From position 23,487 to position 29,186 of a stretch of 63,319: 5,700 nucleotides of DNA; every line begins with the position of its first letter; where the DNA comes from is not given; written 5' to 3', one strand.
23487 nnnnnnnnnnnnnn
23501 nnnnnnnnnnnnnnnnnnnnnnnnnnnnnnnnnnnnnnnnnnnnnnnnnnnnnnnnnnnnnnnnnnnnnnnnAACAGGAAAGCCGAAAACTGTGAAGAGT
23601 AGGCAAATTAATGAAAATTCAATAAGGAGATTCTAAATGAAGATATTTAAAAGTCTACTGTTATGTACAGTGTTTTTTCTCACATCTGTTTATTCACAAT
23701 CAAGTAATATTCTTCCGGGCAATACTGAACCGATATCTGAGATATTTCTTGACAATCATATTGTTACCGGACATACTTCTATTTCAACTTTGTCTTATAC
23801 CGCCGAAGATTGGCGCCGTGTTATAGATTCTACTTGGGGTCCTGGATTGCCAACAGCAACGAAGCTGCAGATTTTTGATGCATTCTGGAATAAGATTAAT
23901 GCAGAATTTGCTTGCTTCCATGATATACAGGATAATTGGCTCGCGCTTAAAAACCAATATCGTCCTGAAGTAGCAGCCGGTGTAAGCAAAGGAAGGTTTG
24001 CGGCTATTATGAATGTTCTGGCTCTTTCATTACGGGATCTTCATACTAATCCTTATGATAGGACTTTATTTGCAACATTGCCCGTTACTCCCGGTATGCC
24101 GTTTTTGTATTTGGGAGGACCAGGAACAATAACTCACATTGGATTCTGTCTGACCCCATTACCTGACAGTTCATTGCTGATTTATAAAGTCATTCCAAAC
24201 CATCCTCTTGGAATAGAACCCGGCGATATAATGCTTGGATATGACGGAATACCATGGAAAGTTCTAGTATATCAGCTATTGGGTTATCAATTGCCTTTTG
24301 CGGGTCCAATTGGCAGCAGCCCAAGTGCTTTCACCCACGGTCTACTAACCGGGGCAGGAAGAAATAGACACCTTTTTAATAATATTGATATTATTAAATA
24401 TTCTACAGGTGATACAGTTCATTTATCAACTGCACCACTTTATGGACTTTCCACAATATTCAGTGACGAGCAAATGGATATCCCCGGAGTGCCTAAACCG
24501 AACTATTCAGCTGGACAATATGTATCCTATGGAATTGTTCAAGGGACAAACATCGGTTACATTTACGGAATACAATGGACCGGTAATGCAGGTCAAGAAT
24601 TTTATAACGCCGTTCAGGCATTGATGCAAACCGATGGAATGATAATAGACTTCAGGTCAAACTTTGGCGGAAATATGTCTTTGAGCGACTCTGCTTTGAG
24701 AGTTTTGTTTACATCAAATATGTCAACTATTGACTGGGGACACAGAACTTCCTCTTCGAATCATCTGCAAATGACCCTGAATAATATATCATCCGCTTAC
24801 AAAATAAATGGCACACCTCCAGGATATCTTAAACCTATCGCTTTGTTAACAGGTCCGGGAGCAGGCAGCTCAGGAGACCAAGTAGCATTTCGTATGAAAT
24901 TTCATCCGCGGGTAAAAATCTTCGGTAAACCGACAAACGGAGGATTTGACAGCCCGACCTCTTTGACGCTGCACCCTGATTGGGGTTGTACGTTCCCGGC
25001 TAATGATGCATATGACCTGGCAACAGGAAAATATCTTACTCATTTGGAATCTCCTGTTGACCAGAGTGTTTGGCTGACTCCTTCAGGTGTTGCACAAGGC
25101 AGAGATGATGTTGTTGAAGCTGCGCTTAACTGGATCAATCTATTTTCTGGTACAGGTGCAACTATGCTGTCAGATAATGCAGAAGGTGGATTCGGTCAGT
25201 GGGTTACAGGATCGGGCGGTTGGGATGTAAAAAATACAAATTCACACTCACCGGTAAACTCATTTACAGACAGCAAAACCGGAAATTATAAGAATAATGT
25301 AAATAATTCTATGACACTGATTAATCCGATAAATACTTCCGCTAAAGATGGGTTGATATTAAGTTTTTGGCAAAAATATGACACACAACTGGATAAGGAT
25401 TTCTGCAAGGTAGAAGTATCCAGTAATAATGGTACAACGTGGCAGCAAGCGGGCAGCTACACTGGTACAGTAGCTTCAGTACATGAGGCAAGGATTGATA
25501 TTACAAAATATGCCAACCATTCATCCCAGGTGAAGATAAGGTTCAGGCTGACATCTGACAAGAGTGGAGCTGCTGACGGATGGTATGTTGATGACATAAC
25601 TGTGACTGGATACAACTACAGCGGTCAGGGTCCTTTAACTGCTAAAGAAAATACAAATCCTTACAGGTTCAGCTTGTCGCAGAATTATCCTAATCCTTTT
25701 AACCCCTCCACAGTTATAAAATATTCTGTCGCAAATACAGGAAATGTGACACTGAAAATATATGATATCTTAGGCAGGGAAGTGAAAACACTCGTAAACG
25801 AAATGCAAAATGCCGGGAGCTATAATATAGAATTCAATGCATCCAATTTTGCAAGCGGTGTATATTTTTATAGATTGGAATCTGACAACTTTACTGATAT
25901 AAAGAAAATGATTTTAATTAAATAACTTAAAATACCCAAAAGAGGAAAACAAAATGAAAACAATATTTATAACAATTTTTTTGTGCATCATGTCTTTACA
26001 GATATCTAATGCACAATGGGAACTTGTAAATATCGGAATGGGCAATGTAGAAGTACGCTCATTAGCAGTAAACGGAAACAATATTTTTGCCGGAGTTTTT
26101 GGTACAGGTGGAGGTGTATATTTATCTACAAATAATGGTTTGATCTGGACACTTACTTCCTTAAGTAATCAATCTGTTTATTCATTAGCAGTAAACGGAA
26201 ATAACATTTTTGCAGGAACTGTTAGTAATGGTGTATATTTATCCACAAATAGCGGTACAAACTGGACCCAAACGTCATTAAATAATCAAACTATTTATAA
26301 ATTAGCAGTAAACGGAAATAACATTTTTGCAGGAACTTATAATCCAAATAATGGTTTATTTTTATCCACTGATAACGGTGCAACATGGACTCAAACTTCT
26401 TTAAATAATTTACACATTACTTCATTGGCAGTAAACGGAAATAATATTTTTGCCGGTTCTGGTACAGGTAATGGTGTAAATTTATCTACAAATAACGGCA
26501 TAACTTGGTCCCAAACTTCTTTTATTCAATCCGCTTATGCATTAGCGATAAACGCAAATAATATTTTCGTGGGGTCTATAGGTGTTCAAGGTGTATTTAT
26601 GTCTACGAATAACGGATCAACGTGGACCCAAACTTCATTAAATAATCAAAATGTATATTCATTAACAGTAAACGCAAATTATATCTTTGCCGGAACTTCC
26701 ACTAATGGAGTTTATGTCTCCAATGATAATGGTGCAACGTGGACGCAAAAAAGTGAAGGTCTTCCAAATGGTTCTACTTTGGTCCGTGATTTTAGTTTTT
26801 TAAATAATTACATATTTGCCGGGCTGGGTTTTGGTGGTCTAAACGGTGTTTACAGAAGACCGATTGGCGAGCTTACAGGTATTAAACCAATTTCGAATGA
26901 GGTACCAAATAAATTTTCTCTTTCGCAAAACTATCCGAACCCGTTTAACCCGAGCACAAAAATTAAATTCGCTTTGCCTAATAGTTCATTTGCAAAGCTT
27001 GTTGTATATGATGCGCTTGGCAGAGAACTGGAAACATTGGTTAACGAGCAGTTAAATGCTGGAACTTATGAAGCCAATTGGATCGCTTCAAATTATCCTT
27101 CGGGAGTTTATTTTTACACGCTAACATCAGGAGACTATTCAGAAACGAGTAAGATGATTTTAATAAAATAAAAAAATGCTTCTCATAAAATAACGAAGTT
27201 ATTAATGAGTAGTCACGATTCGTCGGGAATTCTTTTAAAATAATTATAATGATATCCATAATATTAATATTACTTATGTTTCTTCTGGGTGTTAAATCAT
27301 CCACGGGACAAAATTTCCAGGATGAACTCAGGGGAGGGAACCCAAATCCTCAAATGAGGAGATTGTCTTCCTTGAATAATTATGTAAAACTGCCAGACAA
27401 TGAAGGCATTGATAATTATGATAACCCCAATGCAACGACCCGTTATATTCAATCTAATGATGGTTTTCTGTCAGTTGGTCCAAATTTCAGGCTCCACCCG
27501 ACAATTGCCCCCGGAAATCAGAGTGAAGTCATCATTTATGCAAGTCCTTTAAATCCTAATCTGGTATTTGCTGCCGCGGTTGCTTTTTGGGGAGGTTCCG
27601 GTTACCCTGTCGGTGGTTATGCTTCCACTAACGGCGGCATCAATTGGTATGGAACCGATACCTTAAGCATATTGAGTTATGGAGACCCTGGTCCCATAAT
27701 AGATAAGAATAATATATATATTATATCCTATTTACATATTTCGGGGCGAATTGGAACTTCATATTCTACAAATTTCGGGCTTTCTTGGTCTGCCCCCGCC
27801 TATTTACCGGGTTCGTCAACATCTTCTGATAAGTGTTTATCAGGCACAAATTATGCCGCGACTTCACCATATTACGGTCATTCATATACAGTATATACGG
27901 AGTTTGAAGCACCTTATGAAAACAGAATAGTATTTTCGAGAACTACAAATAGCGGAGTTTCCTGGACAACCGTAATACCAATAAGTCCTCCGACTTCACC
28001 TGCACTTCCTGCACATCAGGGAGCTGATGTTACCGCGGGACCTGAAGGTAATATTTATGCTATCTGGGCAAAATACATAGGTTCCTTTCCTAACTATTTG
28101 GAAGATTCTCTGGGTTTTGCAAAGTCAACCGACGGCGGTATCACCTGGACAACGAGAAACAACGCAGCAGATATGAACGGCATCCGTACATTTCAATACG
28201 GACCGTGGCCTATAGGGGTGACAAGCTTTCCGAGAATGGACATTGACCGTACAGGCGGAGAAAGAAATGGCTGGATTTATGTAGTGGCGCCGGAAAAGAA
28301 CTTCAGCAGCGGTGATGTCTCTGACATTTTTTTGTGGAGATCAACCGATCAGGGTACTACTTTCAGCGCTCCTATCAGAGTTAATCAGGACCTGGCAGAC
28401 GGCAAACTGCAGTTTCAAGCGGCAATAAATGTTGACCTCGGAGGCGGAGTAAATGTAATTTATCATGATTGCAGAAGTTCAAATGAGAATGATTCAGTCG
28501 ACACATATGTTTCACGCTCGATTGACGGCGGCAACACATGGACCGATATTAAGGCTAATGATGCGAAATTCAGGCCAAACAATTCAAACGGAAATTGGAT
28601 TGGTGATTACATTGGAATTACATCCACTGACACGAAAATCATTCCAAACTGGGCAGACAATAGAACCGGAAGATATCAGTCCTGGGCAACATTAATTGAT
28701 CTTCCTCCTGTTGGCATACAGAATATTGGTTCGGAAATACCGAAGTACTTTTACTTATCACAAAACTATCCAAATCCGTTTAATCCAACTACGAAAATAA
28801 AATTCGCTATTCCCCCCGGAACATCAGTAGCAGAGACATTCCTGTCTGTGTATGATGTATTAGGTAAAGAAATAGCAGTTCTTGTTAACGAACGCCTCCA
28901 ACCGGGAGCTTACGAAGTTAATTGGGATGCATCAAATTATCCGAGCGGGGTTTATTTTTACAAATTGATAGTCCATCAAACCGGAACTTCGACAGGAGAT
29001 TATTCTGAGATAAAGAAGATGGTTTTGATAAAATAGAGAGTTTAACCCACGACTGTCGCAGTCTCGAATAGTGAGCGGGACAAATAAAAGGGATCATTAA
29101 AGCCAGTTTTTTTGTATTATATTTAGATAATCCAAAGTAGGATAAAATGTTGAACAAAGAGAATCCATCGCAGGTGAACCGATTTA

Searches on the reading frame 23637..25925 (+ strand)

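Call 20: search_protein_families(library=pfam, proteins=[window:23637-25925:+], max_evalue=0.00001)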
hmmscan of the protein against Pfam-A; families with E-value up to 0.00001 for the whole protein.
window:23637-25925:+ (762 aa): 2 families
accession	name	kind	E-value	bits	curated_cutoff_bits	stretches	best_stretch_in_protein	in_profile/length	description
PF03572.23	Peptidase_S41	-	2.3e-15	57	24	1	305-461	1-149/165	Peptidase family S41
PF18962.6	Por_Secre_tail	-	8.6e-13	48.8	27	1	684-759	2-74/75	Secretion system C-terminal sorting domain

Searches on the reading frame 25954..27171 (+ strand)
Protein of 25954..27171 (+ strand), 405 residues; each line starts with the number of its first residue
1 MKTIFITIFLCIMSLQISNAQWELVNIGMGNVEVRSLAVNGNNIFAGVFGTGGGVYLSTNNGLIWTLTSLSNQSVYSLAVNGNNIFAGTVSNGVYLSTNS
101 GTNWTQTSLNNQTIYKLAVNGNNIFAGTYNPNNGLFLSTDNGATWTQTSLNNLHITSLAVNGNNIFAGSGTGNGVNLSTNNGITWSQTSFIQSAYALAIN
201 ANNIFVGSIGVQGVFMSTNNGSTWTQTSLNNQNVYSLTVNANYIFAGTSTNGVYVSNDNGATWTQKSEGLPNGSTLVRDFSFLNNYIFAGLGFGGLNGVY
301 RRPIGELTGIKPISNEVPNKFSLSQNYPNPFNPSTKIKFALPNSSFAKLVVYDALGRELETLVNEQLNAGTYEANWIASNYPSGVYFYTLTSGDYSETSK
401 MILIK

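Call 21: search_protein_families(library=pfam, proteins=[window:25954-27171:+], max_evalue=0.00001)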
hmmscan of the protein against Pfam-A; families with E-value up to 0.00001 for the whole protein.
window:25954-27171:+ (405 aa): 4 families
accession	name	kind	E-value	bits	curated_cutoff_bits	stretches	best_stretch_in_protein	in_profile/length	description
PF15902.12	Sortilin-Vps10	-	6.4e-13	48.7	33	0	214-265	3-59/446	Sortilin, neurotensin receptor 3,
PF02012.26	BNR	-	5.5e-09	35.1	27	0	254-264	1-11/12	BNR/Asp-box repeat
PF18962.6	Por_Secre_tail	-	9.3e-09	35.9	27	1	327-402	2-74/75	Secretion system C-terminal sorting domain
PF19755.4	DUF6242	-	1.2e-08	35.5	29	0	198-263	150-217/217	Domain of unknown function (DUF6242)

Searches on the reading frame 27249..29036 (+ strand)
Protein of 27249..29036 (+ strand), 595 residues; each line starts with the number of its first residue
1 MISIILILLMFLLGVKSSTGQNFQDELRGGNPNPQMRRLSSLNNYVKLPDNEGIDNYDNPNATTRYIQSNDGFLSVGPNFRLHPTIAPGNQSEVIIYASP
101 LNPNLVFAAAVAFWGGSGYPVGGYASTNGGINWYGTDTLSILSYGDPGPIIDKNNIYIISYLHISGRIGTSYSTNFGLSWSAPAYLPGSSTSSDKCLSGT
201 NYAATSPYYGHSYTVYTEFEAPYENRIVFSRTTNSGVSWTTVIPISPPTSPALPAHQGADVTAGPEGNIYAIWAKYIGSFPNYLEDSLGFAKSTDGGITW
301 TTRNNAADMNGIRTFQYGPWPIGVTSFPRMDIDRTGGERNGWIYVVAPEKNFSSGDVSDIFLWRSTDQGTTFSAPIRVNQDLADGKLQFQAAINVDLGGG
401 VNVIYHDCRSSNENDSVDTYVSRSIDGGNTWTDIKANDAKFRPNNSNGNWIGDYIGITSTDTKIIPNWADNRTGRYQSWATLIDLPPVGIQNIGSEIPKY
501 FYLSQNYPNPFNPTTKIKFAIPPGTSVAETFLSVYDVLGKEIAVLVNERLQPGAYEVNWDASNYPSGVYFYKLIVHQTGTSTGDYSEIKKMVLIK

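Call 21: search_protein_families(library=pfam, proteins=[window:27249-29036:+], max_evalue=0.00001)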
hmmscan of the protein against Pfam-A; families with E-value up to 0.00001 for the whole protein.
window:27249-29036:+ (595 aa): 2 families
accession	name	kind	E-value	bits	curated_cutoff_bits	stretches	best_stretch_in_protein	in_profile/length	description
PF18962.6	Por_Secre_tail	-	9.6e-08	32.7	27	1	507-576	2-65/75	Secretion system C-terminal sorting domain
PF13088.12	BNR_2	-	6.7e-07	29.4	31.4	0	407-439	178-206/277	BNR repeat-like domain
